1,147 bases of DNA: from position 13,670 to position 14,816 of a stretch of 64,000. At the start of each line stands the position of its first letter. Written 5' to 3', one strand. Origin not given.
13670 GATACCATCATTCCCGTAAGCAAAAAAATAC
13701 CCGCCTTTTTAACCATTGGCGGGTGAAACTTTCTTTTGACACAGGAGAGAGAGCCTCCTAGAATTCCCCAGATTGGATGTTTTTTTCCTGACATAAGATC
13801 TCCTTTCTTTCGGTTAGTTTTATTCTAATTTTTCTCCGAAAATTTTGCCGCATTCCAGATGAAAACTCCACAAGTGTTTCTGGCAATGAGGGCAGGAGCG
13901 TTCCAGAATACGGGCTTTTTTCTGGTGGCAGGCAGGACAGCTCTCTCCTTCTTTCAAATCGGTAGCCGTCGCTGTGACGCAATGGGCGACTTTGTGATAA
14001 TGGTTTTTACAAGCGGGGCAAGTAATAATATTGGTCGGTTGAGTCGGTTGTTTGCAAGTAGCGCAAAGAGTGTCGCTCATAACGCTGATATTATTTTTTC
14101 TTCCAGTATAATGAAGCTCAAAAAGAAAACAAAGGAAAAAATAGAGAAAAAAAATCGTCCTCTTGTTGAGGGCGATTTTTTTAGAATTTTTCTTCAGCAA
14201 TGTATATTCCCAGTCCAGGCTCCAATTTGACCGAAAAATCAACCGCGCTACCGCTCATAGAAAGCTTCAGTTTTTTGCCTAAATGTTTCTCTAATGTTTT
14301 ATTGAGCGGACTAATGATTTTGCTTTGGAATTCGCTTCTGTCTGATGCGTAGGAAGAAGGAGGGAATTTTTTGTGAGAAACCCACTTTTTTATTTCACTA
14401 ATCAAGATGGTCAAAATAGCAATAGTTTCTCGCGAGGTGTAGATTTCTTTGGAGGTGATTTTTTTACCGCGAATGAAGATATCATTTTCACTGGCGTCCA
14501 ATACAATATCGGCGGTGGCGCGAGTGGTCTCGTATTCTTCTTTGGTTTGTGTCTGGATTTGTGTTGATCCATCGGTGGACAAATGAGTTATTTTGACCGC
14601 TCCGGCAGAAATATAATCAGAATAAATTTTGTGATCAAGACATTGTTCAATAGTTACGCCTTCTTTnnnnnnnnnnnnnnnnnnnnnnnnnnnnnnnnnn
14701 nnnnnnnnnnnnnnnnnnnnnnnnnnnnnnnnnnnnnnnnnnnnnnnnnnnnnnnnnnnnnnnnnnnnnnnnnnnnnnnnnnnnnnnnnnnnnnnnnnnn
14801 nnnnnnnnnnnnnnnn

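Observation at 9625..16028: Minus-strand operon coupling a GHMP kinase with a novel C-terminal domain, a multi-CxxC zinc-finger protein and a 1363-aa secreted adhesin-like protein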

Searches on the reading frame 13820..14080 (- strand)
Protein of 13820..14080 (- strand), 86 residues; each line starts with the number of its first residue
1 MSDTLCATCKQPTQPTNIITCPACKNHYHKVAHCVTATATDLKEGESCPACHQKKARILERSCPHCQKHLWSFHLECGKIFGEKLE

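Call 3: search_protein_families(library=pfam, proteins=[window:13820-14080:-], max_evalue=0.01)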
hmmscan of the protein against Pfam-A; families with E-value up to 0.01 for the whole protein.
window:13820-14080:- (86 aa): 4 families
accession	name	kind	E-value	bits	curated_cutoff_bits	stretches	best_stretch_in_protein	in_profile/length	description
PF00628.35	PHD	-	0.00048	20.5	24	1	6-51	1-47/47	PHD-finger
PF07191.17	Zn_ribbon_6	-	0.0018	18.6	25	0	44-79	15-47/67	Double zinc ribbon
PF13248.11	Zn_ribbon_3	-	0.0021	17.9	27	1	47-69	4-25/26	zinc-ribbon domain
PF18912.6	DZR_2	-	0.0044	17.2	27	0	4-30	22-48/56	Double zinc ribbon domain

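Call 4: search_protein_families(library=ncbifam, proteins=[window:13820-14080:-], max_evalue=0.01)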
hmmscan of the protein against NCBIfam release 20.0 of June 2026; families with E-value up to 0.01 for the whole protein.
window:13820-14080:- (86 aa): 0 families

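Call 44: find_homologous_proteins(query=A5, max_evalue=0.01)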
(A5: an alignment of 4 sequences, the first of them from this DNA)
Query A5 (4 sequences) (86 aa, profile of the alignment): 4 proteins with E <= 0.01 among 90 candidates.
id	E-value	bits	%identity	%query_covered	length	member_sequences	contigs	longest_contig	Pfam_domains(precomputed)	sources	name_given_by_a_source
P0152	1.6e-39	152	100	100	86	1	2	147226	-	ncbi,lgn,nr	ncbi:hypothetical protein HYV44_03160 [Candidatus Microgenomates bacterium]|nr:hypothetical protein 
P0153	1.2e-32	130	70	94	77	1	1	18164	-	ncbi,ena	-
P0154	8.6e-28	114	38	90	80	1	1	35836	-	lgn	-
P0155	4.2e-27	112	39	92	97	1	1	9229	-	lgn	-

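Call 45: find_encoding_contigs(protein=P0154, flank=8000, max_places=3)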
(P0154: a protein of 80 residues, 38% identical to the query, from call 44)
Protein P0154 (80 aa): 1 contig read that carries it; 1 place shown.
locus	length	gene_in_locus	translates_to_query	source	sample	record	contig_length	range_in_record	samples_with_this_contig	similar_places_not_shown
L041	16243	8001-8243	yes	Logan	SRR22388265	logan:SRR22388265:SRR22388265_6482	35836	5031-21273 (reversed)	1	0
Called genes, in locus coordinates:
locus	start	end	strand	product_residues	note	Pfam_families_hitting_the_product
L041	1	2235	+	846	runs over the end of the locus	PF00690:Cation_ATPase_N, PF00122:E1-E2_ATPase, PF00702:Hydrolase, PF13246:Cation_ATPase, PF00689:Cation_ATPase_C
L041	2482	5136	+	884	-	PF00690:Cation_ATPase_N, PF12710:HAD (faint), PF00122:E1-E2_ATPase, PF00702:Hydrolase, PF13246:Cation_ATPase, PF08282:Hydrolase_3 (weak), PF00689:Cation_ATPase_C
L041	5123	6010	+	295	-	PF01745:IPT (weak), PF13671:AAA_33 (weak), PF01715:IPPT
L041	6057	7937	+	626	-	PF00288:GHMP_kinases_N (faint)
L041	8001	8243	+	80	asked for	-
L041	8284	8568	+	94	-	-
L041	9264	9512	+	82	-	-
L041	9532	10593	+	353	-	-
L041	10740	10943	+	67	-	-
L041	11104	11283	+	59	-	-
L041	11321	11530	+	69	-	-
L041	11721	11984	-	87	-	PF02604:PhdYeFM_antitox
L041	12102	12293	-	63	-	-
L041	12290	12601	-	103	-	-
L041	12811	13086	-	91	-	-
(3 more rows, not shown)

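Call 46: find_encoding_contigs(protein=P0155, flank=8000, max_places=3)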
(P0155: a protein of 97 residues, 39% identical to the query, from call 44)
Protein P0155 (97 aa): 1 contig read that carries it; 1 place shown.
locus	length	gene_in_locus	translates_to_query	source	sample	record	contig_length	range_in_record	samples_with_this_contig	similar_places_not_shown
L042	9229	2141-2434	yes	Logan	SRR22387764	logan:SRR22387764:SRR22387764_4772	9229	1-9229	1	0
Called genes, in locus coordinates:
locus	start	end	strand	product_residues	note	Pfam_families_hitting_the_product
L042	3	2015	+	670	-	?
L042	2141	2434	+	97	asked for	-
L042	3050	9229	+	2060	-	?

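Call 90: search_solved_structures(query=A8, max_evalue=10, show_alignments=2)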
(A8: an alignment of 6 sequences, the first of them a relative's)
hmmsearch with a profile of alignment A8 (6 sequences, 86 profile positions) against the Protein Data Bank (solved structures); distinct sequences matched with E-value up to 10: 76 (the best 60 are shown).
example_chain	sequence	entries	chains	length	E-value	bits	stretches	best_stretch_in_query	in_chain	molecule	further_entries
2ysm_A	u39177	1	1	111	1.5e-05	28.5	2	5-52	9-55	Myeloid/lymphoid or mixed-lineage leukemia protein 3 homolog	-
9atn_A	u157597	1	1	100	2.1e-05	28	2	5-52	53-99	Histone-lysine N-methyltransferase 2D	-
2i13_A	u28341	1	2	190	4.7e-05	26.8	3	17-54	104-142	Aart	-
1f62_A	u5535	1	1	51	0.0003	24.3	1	6-53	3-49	TRANSCRIPTION FACTOR WSTF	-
1wev_A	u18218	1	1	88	0.0016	22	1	4-61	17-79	RIKEN cDNA 1110020M19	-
2fui_A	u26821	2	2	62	0.0016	22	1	5-53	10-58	bromodomain PHD finger transcription factor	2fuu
2k16_A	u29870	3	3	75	0.002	21.6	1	4-54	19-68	Transcription initiation factor TFIID subunit 3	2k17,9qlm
6wxk_A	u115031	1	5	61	0.0026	21.3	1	3-53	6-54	PHD finger protein 23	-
5wxg_A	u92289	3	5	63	0.0033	20.9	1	4-53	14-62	Transcription initiation factor TFIID subunit 3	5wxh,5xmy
5c13_A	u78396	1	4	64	0.0035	20.9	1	4-53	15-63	Transcription initiation factor TFIID subunit 3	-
7m10_A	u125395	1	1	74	0.01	19.4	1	15-55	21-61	Lysine-specific demethylase PHF2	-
3kqi_A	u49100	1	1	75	0.011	19.3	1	15-55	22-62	PHD finger protein 2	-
7aoc_I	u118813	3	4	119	0.012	19.1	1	4-74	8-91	DNA-directed RNA polymerase I subunit RPA12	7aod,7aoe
3o7a_A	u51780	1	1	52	0.013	19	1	6-53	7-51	PHD finger protein 13 variant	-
2ri7_A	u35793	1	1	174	0.013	19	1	6-54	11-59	Nucleosome-remodeling factor subunit BPTF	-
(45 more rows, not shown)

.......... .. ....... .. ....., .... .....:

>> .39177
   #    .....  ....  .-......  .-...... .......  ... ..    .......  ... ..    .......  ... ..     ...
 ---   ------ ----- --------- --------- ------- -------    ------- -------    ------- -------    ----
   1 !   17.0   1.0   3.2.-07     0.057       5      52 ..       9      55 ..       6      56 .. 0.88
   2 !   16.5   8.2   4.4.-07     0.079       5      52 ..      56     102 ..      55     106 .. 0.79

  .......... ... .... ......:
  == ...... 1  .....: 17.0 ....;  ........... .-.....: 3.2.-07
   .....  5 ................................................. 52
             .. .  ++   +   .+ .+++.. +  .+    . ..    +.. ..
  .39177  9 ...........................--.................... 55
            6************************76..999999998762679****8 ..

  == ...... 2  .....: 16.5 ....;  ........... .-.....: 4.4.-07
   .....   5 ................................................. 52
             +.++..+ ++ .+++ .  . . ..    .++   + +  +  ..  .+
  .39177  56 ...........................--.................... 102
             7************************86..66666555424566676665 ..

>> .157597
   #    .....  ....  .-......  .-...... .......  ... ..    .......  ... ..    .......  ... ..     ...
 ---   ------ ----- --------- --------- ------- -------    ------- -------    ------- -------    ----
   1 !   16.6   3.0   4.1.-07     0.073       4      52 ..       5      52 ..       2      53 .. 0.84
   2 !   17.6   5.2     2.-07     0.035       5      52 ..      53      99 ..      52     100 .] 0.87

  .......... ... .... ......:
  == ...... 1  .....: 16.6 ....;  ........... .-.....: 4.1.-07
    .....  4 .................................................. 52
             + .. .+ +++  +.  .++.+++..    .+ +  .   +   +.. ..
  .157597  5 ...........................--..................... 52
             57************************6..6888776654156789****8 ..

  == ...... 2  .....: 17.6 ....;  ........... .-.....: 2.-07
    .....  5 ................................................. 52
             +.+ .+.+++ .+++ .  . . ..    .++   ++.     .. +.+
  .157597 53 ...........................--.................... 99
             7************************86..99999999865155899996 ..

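Call 107: search_protein_families(library=pfam, proteins=[L042:3050-9229:+], max_evalue=0.001)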
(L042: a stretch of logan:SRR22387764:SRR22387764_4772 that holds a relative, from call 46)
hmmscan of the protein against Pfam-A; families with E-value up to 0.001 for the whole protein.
L042:3050-9229:+ (2060 aa): 3 families
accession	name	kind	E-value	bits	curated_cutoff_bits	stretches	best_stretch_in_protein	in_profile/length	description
PF13290.12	CHB_HEX_C_1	-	1.6e-23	82.8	22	1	1694-1758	2-67/67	Chitobiase/beta-hexosaminidase C-terminal domain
PF13287.12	Fn3_assoc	-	3.3e-17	62.8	23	1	1706-1761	3-59/59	Fn3 associated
PF09136.16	Glucodextran_B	-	3.6e-06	27.2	27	1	1608-1675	10-75/83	Glucodextranase, domain B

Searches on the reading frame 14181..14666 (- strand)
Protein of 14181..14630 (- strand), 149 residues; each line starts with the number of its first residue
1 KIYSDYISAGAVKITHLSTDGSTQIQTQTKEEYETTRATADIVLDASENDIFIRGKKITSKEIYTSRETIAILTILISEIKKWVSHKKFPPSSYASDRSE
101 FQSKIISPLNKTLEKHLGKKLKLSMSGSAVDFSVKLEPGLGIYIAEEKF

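Call 14: search_protein_families(library=pfam, proteins=[window:14181-14630:-], max_evalue=10)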
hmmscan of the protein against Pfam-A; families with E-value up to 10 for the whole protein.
window:14181-14630:- (149 aa): 1 family
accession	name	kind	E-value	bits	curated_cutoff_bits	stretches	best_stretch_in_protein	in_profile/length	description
PF07928.17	Vps54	-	0.13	13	27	1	54-102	63-109/133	Vps54-like protein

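Call 40: search_solved_structures(query=A4, max_evalue=10, show_alignments=3)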
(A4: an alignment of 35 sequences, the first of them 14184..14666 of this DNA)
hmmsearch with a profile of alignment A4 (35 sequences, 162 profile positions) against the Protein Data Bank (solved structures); distinct sequences matched with E-value up to 10: 5.
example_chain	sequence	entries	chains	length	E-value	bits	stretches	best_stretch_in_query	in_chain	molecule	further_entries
2cod_A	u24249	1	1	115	0.59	13.2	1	96-150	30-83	Centaurin-delta 1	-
1kgs_A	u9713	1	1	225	0.65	13.1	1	53-132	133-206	DNA BINDING RESPONSE REGULATOR D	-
7pzj_A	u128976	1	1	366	0.69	13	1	15-107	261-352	Lipase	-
8uvx_B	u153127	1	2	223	0.79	12.8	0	52-135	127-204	DNA-binding response regulator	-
8uuz_A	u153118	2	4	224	0.8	12.8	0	52-135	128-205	DNA-binding response regulator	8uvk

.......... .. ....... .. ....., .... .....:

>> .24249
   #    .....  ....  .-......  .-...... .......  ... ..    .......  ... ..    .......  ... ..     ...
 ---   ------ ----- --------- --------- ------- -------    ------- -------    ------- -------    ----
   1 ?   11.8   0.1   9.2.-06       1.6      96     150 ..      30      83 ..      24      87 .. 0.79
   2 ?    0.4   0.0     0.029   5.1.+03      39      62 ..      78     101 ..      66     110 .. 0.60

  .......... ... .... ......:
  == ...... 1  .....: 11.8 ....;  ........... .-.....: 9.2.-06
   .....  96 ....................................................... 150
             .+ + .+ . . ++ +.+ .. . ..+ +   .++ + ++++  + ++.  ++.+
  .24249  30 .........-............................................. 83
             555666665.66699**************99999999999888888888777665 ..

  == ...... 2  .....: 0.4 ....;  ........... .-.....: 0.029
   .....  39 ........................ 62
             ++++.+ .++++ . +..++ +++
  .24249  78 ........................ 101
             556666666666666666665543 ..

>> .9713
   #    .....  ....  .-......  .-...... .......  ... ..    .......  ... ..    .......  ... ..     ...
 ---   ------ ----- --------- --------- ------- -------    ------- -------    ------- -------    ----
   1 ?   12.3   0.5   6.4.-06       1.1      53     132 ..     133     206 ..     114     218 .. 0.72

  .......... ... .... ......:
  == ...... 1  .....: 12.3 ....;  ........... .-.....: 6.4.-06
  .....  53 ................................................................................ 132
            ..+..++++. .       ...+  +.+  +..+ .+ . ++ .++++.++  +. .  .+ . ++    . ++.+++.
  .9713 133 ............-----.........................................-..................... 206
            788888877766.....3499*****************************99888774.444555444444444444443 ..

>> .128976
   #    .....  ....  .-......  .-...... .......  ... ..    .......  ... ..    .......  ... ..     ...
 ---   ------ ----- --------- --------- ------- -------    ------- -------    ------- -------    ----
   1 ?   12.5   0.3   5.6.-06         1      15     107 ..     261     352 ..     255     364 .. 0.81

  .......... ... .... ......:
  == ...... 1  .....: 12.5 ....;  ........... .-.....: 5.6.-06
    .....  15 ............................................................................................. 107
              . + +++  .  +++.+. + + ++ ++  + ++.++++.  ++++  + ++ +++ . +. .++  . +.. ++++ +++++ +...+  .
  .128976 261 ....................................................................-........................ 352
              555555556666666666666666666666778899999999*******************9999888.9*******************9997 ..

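Call 47: predict_structure(alignment_id=A4)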
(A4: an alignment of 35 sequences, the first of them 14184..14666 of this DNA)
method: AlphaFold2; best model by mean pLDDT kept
length: 161 residues; sequences in the alignment: 35
mean_pLDDT: 91.9   pTM: 0.83
mean pLDDT of the five models: 91.9, 90.7, 90.4, 90.4, 88.5
residues with pLDDT >= 90: 131; 70-90: 17; 50-70: 11; < 50: 2
segments of 3 or more residues with pLDDT < 50: none
pLDDT, mean of each block of 10 residues (from residue 1): 64 70 91 93 94 96 97 95 97 98 94 96 97 97 97 94 81
secondary structure, 60 per line:
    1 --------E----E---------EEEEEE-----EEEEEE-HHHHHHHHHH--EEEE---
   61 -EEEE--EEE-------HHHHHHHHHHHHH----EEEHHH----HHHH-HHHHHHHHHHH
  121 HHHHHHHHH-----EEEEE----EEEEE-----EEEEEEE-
elements in order: E24-29 E35-40 H42-51 E54-57 E62-65 E68-70 H78-90 E95-97 H105-108 H110-129 E135-139 E144-148 E154-160

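Call 49: fold_search(model_id=the predicted structure, library=pdb)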
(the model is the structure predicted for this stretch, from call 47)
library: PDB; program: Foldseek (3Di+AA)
matches with E <= 10: 216; with E <= 0.001: 0
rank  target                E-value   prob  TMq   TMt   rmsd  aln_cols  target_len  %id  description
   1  4b09_A                4.7e-02  0.66  0.34  0.26   9.0       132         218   14  Structure of unphosphorylated BaeR dimer (released 2013-07-10)
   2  9gsx_L                5.7e-02  0.11  0.14  0.06  13.5       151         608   10  Campylobacter hook-filament junction-cap complex (released 2025-04-09)
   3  4b09_B                1.1e-01  0.51  0.32  0.25   8.4       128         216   13  Structure of unphosphorylated BaeR dimer (released 2013-07-10)
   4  6ql9_A                1.2e-01  0.05  0.17  0.03  25.0       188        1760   11  Structure of Fatty acid synthase complex from Saccharomyces cerevisiae at 2.9 Angstrom (released 2020-03-18)
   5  8prv_A                1.3e-01  0.06  0.17  0.03  24.2       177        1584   11  Asymmetric unit of the yeast fatty acid synthase in the non-rotated state with ACP at the ketosreductase domain (FASam (released 2023-11-22)
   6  6ql9_B                1.5e-01  0.05  0.17  0.03  25.0       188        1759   11  Structure of Fatty acid synthase complex from Saccharomyces cerevisiae at 2.9 Angstrom (released 2020-03-18)
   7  6ql9_D                1.5e-01  0.05  0.17  0.02  24.9       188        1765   11  Structure of Fatty acid synthase complex from Saccharomyces cerevisiae at 2.9 Angstrom (released 2020-03-18)
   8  8psj_A                2.0e-01  0.04  0.17  0.03  24.9       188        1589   10  Asymmetric unit of the yeast fatty acid synthase in the semi rotated state with ACP at the acetyl transferase domain ( (released 2023-11-22)
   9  6ql7_A                2.7e-01  0.03  0.17  0.03  24.9       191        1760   10  Structure of fatty acid synthase complex with bound gamma subunit from Saccharomyces cerevisiae at 4.6 angstrom (released 2020-03-18)
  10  8ip4_A                3.1e-01  0.35  0.19  0.10   8.9        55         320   16  Cryo-EM structure of hMRS-highEDTA (released 2023-06-14)
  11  8ts1_A                3.7e-01  0.21  0.18  0.10   9.6        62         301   14  Cryo-EM structure of human MRS2 with Mg2+ (released 2024-08-14)
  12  8ooz_B                4.8e-01  0.07  0.21  0.11  15.5       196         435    6  Glutamine synthetase from Methermicoccus shengliensis in complex with MgATP at 2.7 A resolution (released 2024-01-24)
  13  5x5l_E                5.5e-01  0.28  0.34  0.48   5.2       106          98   16  Crystal structure of response regulator AdeR DNA binding domain in complex with an intercistronic region (released 2017-08-30)
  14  8tup_A                5.8e-01  0.23  0.18  0.10   8.7        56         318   16  Cryo-EM structure of the human MRS2 magnesium channel under Mg2+-free condition (released 2023-09-13)
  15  8tul_A                6.6e-01  0.20  0.17  0.09   9.1        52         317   15  Cryo-EM structure of the human MRS2 magnesium channel under Mg2+ condition (released 2023-09-13)
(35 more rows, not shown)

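Call 54: search_protein_families(library=pfam, alignment_id=A4, max_evalue=10)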
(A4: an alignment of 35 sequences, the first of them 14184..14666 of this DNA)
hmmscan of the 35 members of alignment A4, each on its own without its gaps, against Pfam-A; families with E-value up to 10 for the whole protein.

A. member 1, window:14184-14666:- (161 aa): 0 families

B. families by the number of members that match (of 35 scanned): 33 families (the first 25 are shown)
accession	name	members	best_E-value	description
PF00486.34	Trans_reg_C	6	0.0031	Transcriptional regulatory protein, C terminal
PF20671.3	COG3_C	1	0.00074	Conserved oligomeric Golgi complex subunit 3, C-terminal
PF11103.14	DUF2887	1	0.00084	Protein of unknown function (DUF2887)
PF16752.10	TBCC_N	1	0.017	Tubulin-specific chaperone C N-terminal domain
PF01417.26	ENTH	1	0.023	ENTH domain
PF22820.2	TcaA_3rd_4th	1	0.03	TcaA protein 3rd/4th domain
PF17950.7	SpmSyn_N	1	0.031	S-adenosylmethionine decarboxylase N -terminal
PF18241.6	AvrM-A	1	0.038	Flax-rust effector AvrM-A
PF21984.2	DnaD_N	1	0.042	DnaD N-terminal domain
PF11214.13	Med2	1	0.042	Mediator complex subunit 2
PF16886.11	ATP-synt_ab_Xtn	1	0.046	ATPsynthase alpha/beta subunit barrel-sandwich domain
PF12984.12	DUF3868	1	0.047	Domain of unknown function (DUF3868)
PF02541.22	Ppx-GppA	1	0.049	Ppx/GppA phosphatase family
PF08890.17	Phage_TAC_5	1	0.053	Phage XkdN-like tail assembly chaperone protein, TAC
PF15499.12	Peptidase_C98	1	0.058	Ubiquitin-specific peptidase-like, SUMO isopeptidase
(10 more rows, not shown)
